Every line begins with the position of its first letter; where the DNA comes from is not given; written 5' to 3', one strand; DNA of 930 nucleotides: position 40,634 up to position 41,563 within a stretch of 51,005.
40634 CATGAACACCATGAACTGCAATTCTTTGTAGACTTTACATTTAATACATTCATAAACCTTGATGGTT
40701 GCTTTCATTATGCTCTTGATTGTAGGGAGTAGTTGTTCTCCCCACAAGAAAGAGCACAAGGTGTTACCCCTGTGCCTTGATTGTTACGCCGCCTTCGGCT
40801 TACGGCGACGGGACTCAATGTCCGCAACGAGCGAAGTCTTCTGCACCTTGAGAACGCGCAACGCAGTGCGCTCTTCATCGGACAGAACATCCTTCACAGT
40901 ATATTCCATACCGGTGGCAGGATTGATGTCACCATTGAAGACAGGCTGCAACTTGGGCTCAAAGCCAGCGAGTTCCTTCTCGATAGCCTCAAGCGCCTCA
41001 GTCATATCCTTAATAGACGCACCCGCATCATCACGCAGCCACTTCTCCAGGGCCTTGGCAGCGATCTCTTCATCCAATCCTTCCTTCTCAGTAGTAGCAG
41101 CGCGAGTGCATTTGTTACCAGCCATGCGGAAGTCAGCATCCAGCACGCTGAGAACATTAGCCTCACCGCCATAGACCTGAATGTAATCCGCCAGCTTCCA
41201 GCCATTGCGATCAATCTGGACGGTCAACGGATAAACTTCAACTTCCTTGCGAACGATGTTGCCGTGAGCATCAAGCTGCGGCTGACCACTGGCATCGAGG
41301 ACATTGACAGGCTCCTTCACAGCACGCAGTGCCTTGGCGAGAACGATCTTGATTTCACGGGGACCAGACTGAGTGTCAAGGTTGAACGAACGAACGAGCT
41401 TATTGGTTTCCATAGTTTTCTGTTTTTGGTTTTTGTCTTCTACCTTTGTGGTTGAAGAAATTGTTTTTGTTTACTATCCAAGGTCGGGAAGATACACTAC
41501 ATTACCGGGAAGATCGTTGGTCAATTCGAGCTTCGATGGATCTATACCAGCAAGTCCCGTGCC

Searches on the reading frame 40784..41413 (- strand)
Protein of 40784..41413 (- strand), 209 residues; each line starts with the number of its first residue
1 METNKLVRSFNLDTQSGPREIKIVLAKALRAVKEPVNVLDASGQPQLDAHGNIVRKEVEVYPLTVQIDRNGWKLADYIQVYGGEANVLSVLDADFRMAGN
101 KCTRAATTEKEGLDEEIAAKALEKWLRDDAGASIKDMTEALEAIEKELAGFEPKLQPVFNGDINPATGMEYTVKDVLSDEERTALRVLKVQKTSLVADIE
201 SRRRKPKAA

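Call 7: search_protein_families(library=pfam, proteins=[window:40784-41413:-], max_evalue=0.01)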
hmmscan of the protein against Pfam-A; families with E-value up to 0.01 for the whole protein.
window:40784-41413:- (209 aa): 0 families

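Call 11: search_protein_families(library=phrogs, proteins=[window:40784-41413:-], max_evalue=0.001)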
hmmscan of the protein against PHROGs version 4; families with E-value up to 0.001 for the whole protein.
window:40784-41413:- (209 aa): 0 families

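Call 110: search_solved_structures(query=window:40784-41413:-, max_evalue=1)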
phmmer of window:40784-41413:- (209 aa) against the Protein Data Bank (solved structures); distinct sequences matched with E-value up to 1: 5.
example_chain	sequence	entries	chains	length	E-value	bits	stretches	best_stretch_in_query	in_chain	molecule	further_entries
8jps_D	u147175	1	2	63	0.5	13.5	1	93-128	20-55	C-C motif chemokine 7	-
7s59_4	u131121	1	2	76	0.61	13.2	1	93-129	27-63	chimera protein of C-C motif chemokine 7 and C-C motif chemokine 8,C-C motif chemokine 7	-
8fj3_B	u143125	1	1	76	0.62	13.1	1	93-129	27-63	C-C motif chemokine 7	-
1bo0_A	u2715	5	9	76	0.62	13.1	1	93-129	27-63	PROTEIN (MONOCYTE CHEMOATTRACTANT PROTEIN-3) | MONOCYTE CHEMOATTRACTANT PROTEIN 3 | C-C motif chemokine 7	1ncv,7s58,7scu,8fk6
4zkc_B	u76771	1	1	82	0.69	13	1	93-129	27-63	C-C motif chemokine 7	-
